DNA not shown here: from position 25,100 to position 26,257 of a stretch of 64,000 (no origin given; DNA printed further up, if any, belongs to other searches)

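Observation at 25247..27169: NeuB-SAF synthase fused in-frame to a ~290-aa xylose-isomerase-like TIM-barrel domain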

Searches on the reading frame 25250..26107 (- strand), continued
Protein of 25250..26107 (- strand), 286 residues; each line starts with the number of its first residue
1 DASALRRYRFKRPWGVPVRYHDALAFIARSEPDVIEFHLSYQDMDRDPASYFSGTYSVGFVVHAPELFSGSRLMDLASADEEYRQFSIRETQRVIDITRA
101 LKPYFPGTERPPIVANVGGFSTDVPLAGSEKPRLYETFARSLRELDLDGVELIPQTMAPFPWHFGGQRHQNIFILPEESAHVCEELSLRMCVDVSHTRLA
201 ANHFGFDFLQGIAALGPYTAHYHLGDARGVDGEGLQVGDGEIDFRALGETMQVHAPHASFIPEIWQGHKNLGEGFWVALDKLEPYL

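Call 44: search_solved_structures(query=A3, max_evalue=1, show_alignments=3)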
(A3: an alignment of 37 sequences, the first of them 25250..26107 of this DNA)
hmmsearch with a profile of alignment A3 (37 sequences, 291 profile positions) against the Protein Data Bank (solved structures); distinct sequences matched with E-value up to 1: 11.
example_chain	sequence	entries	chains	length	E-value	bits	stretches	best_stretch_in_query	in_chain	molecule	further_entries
3wqo_A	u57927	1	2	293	2.2e-13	53.2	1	43-258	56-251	Uncharacterized protein MJ1311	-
5zhz_A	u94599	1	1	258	1.6e-05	27.4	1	62-267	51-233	Probable endonuclease 4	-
8axy_A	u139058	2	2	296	0.00017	24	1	44-256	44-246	Probable endonuclease 4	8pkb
8edd_A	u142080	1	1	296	0.00017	24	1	44-256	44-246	Probable endonuclease 4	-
3lmz_A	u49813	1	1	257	0.00046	22.6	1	191-259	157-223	Putative sugar isomerase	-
1xp3_A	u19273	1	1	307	0.0015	20.9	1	115-268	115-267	endonuclease IV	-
3mb2_A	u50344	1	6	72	0.11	14.8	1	133-176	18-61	4-oxalocrotonate tautomerase family enzyme - alpha subunit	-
3cqh_A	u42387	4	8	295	0.19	14.1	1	208-270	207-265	L-ribulose-5-phosphate 3-epimerase ulaE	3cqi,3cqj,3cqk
2x7v_A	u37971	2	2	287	0.43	12.8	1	74-106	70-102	PROBABLE ENDONUCLEASE 4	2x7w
4hno_A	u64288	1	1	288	0.44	12.8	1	74-106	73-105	Probable endonuclease 4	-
6wn6_A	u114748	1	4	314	0.88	11.8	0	185-263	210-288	3-keto-D-glucoside 4-epimerase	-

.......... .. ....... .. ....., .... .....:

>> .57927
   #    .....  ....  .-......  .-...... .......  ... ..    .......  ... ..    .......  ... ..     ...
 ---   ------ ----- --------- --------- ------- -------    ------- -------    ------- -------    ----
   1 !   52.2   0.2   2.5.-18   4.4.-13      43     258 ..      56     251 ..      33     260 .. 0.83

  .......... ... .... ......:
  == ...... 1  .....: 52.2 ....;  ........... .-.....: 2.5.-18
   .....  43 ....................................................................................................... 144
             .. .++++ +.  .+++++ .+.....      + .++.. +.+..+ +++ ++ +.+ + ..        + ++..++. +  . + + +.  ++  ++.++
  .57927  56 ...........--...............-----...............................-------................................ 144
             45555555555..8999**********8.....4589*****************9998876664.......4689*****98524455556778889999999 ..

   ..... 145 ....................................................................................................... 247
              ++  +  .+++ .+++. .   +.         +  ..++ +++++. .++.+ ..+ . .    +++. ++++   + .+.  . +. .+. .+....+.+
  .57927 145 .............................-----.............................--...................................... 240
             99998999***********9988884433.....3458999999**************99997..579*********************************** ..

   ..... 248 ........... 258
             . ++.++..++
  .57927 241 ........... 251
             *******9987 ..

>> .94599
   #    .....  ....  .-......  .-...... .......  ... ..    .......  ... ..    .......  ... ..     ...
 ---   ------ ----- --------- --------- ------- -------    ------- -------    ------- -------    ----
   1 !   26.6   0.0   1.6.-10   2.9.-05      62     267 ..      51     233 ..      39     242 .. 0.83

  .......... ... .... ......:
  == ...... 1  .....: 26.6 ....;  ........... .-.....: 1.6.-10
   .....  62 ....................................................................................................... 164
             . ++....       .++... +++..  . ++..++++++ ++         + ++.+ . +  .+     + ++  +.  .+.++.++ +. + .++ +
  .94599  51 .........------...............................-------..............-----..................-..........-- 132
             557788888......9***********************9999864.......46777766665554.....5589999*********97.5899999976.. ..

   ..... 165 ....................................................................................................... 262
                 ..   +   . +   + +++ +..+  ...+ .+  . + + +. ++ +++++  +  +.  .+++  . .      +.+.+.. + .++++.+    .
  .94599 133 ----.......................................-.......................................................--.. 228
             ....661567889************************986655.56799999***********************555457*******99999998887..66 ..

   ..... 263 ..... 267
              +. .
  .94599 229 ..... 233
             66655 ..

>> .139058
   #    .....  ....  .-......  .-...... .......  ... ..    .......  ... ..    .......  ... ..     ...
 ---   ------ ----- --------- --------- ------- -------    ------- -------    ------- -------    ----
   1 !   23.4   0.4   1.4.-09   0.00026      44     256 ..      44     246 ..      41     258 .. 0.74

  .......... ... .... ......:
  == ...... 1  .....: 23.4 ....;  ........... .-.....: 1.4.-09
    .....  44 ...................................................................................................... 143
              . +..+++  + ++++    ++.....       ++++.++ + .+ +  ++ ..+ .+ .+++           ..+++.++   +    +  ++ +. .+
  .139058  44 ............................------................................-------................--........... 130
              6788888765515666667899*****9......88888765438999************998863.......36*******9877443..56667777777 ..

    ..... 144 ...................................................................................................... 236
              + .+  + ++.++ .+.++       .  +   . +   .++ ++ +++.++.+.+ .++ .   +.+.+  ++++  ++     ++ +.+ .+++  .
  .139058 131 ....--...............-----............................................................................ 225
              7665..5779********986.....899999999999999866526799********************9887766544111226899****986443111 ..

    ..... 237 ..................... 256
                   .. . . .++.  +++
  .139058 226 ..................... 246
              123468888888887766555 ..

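Call 45: search_protein_families(library=pfam, proteins=[P0169, P0178, P0197, P0215, P0262, P0162, P0121, P0137, P0228, P0233], max_evalue=0.001)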
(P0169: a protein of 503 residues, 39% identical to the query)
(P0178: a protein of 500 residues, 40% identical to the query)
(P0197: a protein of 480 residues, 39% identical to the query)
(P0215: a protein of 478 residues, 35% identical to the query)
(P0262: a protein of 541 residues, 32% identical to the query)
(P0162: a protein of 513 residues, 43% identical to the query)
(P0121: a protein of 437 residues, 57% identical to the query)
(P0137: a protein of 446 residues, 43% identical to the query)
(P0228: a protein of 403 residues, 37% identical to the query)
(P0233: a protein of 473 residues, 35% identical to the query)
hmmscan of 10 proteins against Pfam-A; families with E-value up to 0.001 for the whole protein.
P0169 (503 aa): 3 families
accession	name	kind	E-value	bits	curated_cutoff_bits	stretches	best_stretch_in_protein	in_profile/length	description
PF03102.20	NeuB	-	4.3e-37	128.3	22.1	1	1-118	122-239/241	NeuB family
PF01261.30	AP_endonuc_2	-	1.6e-18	67.7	31.1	1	250-499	21-246/249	Xylose isomerase-like TIM barrel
PF08666.17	SAF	-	4e-07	30.9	21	1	137-192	3-62/63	SAF domain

P0178 (500 aa): 3 families
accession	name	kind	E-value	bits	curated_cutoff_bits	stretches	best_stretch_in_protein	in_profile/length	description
PF03102.20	NeuB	-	2e-28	99.9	22.1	1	1-116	122-238/241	NeuB family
PF01261.30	AP_endonuc_2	-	1.3e-14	54.9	31.1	1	231-493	3-247/249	Xylose isomerase-like TIM barrel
PF08666.17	SAF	-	7.4e-05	23.7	21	1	136-192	3-63/63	SAF domain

P0197 (480 aa): 3 families
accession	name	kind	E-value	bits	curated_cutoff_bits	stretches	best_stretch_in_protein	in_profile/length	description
PF03102.20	NeuB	-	2.2e-40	139.1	22.1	1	1-119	122-241/241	NeuB family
PF01261.30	AP_endonuc_2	-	5.5e-20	72.6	31.1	1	252-442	44-221/249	Xylose isomerase-like TIM barrel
PF08666.17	SAF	-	3.3e-11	44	21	1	135-189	3-61/63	SAF domain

P0215 (478 aa): 3 families
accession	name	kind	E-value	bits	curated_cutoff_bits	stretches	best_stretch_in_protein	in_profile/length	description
PF03102.20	NeuB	-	4.6e-40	138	22.1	1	1-116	122-239/241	NeuB family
PF01261.30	AP_endonuc_2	-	4e-15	56.6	31.1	1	251-475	43-247/249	Xylose isomerase-like TIM barrel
PF08666.17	SAF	-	2.1e-06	28.6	21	1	135-190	3-62/63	SAF domain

P0262 (541 aa): 2 families
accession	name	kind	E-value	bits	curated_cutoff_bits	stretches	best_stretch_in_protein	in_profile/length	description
PF03102.20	NeuB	-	2.8e-54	184.6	22.1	1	1-177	61-237/241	NeuB family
PF01261.30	AP_endonuc_2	-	5.8e-11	43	31.1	1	314-540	39-248/249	Xylose isomerase-like TIM barrel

P0162 (513 aa): 3 families
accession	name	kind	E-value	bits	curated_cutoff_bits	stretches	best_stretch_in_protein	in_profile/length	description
PF03102.20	NeuB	-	2.1e-66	224.2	22.1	1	3-181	60-239/241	NeuB family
PF01261.30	AP_endonuc_2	-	1e-17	65.1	31.1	1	276-490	37-238/249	Xylose isomerase-like TIM barrel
PF08666.17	SAF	-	2.7e-07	31.5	21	1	200-255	3-62/63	SAF domain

P0121 (437 aa): 3 families
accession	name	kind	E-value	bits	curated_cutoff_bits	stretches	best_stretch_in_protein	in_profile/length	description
PF03102.20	NeuB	-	1.8e-27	96.8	22.1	1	7-76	171-240/241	NeuB family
PF01261.30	AP_endonuc_2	-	1.5e-14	54.8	31.1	1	206-425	39-238/249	Xylose isomerase-like TIM barrel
PF08666.17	SAF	-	4.1e-05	24.5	21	1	94-139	3-52/63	SAF domain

P0137 (446 aa): 1 family
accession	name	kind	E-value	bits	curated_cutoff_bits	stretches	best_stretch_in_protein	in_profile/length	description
PF01261.30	AP_endonuc_2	-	4e-20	73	31.1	1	201-417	29-230/249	Xylose isomerase-like TIM barrel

P0228 (403 aa): 2 families
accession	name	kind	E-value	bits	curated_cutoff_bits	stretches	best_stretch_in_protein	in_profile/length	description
PF01261.30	AP_endonuc_2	-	3.6e-21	76.4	31.1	1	36-253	31-231/249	Xylose isomerase-like TIM barrel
PF00571.33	CBS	-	9.7e-10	39.1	24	1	294-340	10-56/57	CBS domain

P0233 (473 aa): 3 families
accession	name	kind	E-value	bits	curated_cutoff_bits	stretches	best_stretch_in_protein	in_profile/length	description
PF03102.20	NeuB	-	7.6e-29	101.3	22.1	1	2-86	156-241/241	NeuB family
PF01261.30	AP_endonuc_2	-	3.5e-20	73.2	31.1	1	214-428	43-241/249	Xylose isomerase-like TIM barrel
PF08666.17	SAF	-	2.2e-09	38.2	21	1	102-157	3-62/63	SAF domain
